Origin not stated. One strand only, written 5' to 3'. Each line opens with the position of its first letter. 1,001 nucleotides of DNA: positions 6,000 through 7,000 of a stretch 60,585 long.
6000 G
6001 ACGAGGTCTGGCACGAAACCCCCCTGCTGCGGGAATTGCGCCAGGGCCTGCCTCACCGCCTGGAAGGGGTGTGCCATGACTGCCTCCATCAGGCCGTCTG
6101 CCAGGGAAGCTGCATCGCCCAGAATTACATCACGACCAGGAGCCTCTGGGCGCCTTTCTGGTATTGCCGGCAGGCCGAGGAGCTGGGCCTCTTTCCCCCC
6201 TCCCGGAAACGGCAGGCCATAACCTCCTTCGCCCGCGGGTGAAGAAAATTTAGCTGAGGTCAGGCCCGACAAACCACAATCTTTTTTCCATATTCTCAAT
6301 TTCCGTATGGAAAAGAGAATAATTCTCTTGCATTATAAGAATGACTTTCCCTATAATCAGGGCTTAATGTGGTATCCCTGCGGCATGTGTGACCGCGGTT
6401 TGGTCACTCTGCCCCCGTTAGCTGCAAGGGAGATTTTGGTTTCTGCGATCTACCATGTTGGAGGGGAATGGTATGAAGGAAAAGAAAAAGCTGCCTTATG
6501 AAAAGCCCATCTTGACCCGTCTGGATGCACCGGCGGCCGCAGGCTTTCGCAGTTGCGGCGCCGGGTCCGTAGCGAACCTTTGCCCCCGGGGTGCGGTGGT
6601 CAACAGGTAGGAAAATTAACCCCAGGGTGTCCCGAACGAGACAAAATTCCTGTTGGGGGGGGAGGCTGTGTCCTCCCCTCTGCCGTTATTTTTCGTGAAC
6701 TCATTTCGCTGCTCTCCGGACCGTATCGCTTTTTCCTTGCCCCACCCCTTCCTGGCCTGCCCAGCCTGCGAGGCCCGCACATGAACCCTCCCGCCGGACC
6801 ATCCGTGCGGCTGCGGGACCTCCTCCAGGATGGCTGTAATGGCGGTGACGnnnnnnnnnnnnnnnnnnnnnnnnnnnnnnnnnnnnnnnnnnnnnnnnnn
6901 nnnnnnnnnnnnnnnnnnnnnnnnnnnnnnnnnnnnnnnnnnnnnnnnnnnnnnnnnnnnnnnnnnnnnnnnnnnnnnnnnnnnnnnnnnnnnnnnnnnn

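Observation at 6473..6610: Unlisted 45-aa ORF is a strong candidate for the missing precursor peptide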

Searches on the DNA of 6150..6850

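Call 59: search_rna_families(source=window, start=6150, end=6850, threshold=evalue, max_evalue=1)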
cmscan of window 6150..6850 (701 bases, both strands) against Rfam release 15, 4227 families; matches with E-value up to 1: 0.
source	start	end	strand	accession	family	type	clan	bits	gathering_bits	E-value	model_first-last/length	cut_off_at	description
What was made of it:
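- No Rfam RNA family matches the region (call 59). There is no Rfam match (call 59).
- Tried and rejected: No RNA family matched 6150-6850 (call 59).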

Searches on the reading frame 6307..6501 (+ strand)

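Call 10: search_protein_families(library=ncbifam, proteins=[window:6307-6501:+], max_evalue=1)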
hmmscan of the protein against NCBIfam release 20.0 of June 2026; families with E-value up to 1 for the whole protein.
window:6307-6501:+ (64 aa): 1 family
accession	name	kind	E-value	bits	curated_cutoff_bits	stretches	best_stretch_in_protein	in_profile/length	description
TIGR03541.1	reg_near_HchA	equivalog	0.15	11.6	215.6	1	32-61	36-65/232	PA1136 family autoinducer-binding transcriptional regulator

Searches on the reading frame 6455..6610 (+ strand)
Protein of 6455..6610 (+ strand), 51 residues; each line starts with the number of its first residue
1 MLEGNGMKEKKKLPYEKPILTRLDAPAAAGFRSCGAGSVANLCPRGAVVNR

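Call 7: search_protein_families(library=ncbifam, proteins=[window:6473-6610:+], max_evalue=0.01)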
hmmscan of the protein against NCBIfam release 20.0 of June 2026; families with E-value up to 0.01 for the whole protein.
window:6473-6610:+ (45 aa): 0 families

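Call 8: search_protein_families(library=pfam, proteins=[window:6473-6610:+], max_evalue=0.01)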
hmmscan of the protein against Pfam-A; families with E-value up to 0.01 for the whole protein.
window:6473-6610:+ (45 aa): 0 families

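Call 10: search_protein_families(library=ncbifam, proteins=[window:6455-6610:+], max_evalue=1)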
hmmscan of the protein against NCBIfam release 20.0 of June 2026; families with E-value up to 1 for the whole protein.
window:6455-6610:+ (51 aa): 0 families

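Call 11: find_homologous_proteins(query=window:6473-6607:+, max_evalue=10)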
Query seq(45 aa) (45 aa): 1 proteins with E <= 10 among 1 candidates.
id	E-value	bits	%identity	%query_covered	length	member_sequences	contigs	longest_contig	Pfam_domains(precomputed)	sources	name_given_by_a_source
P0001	2.7e-22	93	100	100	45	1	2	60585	-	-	-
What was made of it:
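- The window's contig has it called as a protein (P0001, call 11).
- Tried and rejected: A direct search with the 45-aa peptide against 5.8 billion proteins returned only itself (call 11).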

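Call 42: search_protein_families(library=ncbifam, alignment_id=A2, max_evalue=10)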
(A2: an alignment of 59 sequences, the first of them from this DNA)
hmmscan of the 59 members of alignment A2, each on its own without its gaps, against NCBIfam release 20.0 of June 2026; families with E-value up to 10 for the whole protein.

A. member 1, seq(45 aa): 0 families

B. families by the number of members that match (of 59 scanned): 10 families
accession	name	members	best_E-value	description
TIGR04252.1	SCM_precur_ScmA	26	6.6e-10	SynChlorMet cassette protein ScmA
NF007462.0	PRK10040.1-1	2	0.0046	hypothetical protein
NF033521.1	lasso_leader_L3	2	0.011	lasso RiPP family leader peptide-containing protein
TIGR01119.1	lacB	1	0.017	galactose-6-phosphate isomerase subunit LacB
NF007506.1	PRK10101.1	1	0.027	curli minor subunit CsgB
NF041037.1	microcin_B17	1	0.047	microcin B17 family TOMM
TIGR04153.1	cyanosortA_assc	1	0.14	cyanoexosortase A system-associated protein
NF006273.1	PRK08433.1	1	0.16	flagellar motor switch protein FliN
NF045558.1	StsA_sacti_RiPP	1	0.32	StsA family sactipeptide RiPP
NF050044.1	rSAM_RiPP_KIS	1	0.82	KIS family RaS-RiPP peptide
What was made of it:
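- Closest known: Lasso peptide leaders with discrete B1. Same: Two family peptides hit a lasso leader model weakly (call 42).
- NCBI's curated ScmA model hits 26 of 59 family members (call 42).
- Tried and rejected: Pfam and NCBIfam gave no hit (calls 7, 8, 10, 42).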

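Call 53: find_homologous_proteins(query=A2, max_evalue=0.001)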
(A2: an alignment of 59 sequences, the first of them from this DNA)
Query A2 (59 sequences) (45 aa, profile of the alignment): 16 proteins with E <= 0.001 among 1030 candidates.
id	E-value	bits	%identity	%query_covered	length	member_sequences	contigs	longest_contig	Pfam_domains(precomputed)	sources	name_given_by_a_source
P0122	1.5e-7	49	-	-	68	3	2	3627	-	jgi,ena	-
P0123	4.0e-7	48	34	64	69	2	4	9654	-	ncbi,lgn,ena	-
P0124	4.9e-7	48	32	71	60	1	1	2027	-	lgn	-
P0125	7.0e-7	47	33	67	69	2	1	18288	-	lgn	-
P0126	1.7e-6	46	36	24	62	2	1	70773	-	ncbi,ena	-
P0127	1.7e-6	46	35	56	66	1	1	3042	-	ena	-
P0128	2.1e-6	46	42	27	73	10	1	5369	-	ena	-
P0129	2.8e-6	45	41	73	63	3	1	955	-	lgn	-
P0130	6.7e-6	44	28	82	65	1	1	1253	-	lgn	-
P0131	8.9e-6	44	31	56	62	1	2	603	-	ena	-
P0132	1.2e-5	43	36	24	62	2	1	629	-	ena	-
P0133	3.9e-5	41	36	24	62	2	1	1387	-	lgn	-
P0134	4.0e-5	41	25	73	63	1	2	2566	-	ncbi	-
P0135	4.3e-5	41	28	73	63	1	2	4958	-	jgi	jgi:hypothetical protein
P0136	9.9e-5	40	-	-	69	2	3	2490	-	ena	-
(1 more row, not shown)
